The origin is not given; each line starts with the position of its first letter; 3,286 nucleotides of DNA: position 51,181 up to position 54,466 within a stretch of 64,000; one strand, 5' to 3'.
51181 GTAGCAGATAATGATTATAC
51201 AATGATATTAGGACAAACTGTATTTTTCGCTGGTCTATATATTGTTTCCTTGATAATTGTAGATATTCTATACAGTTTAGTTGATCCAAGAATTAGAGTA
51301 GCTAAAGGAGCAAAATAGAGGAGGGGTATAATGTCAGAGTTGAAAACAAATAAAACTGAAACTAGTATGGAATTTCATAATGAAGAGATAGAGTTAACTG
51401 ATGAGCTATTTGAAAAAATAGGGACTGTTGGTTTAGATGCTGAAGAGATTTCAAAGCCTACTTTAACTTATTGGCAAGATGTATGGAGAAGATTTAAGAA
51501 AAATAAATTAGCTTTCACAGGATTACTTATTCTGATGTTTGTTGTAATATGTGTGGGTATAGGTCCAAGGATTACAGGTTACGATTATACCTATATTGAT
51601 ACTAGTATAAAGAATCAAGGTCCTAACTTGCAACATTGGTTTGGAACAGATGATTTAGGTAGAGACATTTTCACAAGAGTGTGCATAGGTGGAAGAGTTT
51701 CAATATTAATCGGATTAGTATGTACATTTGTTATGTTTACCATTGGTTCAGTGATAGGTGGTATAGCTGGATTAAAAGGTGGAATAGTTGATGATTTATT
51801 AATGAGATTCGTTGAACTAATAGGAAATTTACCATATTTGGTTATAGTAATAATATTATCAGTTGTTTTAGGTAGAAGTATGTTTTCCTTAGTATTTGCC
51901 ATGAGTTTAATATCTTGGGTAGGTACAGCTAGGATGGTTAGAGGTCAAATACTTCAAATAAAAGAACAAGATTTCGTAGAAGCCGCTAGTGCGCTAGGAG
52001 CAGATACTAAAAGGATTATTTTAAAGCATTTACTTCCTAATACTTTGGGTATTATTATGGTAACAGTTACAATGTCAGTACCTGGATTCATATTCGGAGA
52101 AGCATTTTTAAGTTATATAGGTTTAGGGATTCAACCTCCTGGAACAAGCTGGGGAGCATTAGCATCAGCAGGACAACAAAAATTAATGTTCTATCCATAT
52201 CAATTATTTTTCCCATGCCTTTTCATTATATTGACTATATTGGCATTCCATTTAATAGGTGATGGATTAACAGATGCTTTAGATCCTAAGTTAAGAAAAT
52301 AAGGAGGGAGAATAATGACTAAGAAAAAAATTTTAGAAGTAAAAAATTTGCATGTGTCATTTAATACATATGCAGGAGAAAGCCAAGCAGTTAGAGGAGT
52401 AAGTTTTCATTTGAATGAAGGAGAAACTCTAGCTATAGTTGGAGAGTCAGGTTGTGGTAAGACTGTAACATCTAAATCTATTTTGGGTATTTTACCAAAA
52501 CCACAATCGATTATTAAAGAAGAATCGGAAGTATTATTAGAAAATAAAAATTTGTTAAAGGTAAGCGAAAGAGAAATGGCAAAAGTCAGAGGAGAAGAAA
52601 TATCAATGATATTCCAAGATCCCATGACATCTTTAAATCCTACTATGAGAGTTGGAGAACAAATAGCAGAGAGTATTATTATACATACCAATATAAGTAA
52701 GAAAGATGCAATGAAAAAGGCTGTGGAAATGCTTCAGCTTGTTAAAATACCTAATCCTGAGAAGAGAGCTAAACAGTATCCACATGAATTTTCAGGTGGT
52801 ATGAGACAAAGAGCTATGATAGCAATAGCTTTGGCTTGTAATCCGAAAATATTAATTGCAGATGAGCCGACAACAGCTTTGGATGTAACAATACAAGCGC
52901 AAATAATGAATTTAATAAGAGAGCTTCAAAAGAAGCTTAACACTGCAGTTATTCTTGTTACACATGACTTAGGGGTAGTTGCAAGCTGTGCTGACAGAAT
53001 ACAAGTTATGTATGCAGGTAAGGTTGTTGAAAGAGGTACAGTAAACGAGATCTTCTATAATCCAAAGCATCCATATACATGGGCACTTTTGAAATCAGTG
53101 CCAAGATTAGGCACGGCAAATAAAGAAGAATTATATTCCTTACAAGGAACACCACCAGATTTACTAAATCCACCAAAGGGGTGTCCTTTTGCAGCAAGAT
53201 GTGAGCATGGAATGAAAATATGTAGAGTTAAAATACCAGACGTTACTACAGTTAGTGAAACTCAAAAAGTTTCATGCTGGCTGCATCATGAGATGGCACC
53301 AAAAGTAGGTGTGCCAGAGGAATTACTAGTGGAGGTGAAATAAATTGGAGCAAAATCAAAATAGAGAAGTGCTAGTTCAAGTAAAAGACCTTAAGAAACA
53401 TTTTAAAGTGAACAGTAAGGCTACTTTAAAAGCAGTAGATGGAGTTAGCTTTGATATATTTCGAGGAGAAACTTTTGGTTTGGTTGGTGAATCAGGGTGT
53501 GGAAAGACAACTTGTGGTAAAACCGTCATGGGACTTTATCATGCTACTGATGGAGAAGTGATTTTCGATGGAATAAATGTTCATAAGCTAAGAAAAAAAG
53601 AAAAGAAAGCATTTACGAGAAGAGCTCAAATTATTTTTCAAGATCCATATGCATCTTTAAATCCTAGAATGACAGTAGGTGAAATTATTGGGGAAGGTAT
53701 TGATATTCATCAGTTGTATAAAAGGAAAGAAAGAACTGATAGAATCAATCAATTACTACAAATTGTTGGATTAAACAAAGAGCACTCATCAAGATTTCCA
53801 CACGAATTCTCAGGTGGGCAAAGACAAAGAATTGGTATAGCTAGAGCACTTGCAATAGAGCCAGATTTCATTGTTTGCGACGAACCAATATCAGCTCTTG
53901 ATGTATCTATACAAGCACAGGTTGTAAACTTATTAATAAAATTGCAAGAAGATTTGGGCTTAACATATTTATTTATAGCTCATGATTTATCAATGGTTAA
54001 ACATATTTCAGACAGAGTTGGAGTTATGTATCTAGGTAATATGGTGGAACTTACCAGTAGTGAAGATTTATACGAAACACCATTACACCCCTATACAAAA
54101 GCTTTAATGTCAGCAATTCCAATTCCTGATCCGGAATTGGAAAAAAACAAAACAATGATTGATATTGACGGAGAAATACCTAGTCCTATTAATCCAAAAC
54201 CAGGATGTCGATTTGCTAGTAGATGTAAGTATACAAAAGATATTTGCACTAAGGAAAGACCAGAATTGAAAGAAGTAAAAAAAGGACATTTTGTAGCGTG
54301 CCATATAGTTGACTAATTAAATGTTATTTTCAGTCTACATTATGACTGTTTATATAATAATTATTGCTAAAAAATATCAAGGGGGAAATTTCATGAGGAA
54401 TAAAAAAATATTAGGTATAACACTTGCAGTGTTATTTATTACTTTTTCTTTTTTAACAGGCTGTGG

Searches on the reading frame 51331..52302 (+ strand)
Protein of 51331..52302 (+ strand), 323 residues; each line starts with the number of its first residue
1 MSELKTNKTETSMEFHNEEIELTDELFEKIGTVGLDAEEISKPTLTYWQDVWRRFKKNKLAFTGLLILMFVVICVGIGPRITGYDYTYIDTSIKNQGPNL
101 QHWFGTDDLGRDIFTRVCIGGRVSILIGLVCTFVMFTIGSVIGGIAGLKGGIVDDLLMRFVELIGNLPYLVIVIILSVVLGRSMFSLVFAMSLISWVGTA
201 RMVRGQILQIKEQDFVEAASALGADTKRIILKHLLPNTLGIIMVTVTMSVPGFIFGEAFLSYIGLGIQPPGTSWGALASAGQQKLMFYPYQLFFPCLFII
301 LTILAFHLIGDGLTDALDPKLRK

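Call 57: search_protein_families(library=pfam, proteins=[window:51331-52302:+], max_evalue=0.0001)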
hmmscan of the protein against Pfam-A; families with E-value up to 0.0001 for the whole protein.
window:51331-52302:+ (323 aa): 2 families
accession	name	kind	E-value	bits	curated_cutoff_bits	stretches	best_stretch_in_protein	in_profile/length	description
PF00528.27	BPD_transp_1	-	7.5e-35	120.7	26.4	1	139-323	1-184/184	Binding-protein-dependent transport system inner membrane component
PF12911.12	OppC_N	-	4.7e-17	62.1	23.9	1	46-98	1-53/53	N-terminal TM domain of oligopeptide transport permease C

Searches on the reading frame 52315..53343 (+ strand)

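Call 57: search_protein_families(library=pfam, proteins=[window:52315-53343:+], max_evalue=0.0001)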
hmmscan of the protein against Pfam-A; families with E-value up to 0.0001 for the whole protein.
window:52315-53343:+ (342 aa): 5 families
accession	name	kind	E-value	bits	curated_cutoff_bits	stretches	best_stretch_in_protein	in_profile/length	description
PF00005.33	ABC_tran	-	1.6e-30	106.9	25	1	27-187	2-137/137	ABC transporter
PF08352.17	oligo_HPY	-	1.7e-21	76.8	27.1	1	238-303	1-65/65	Oligopeptide/dipeptide transporter, C-terminal region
PF13304.12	AAA_21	-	3.1e-09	37.8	27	1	148-222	227-303/304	AAA domain, putative AbiEii toxin, Type IV TA system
PF02463.25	SMC_N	-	6.7e-08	32.7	40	1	38-233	26-213/220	RecF/RecN/SMC N terminal domain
PF05621.17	TniB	-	5.8e-05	23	22.4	0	166-217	109-162/189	Bacterial TniB protein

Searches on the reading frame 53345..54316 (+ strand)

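Call 57: search_protein_families(library=pfam, proteins=[window:53345-54316:+], max_evalue=0.0001)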
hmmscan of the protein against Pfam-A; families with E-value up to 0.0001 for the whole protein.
window:53345-54316:+ (323 aa): 3 families
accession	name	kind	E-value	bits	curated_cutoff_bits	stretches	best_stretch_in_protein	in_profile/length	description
PF00005.33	ABC_tran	-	1.9e-32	113.2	25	1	32-182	2-136/137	ABC transporter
PF08352.17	oligo_HPY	-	5.6e-18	65.5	27.1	1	234-301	1-65/65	Oligopeptide/dipeptide transporter, C-terminal region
PF02463.25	SMC_N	-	2.7e-05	24.2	40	1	43-229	26-213/220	RecF/RecN/SMC N terminal domain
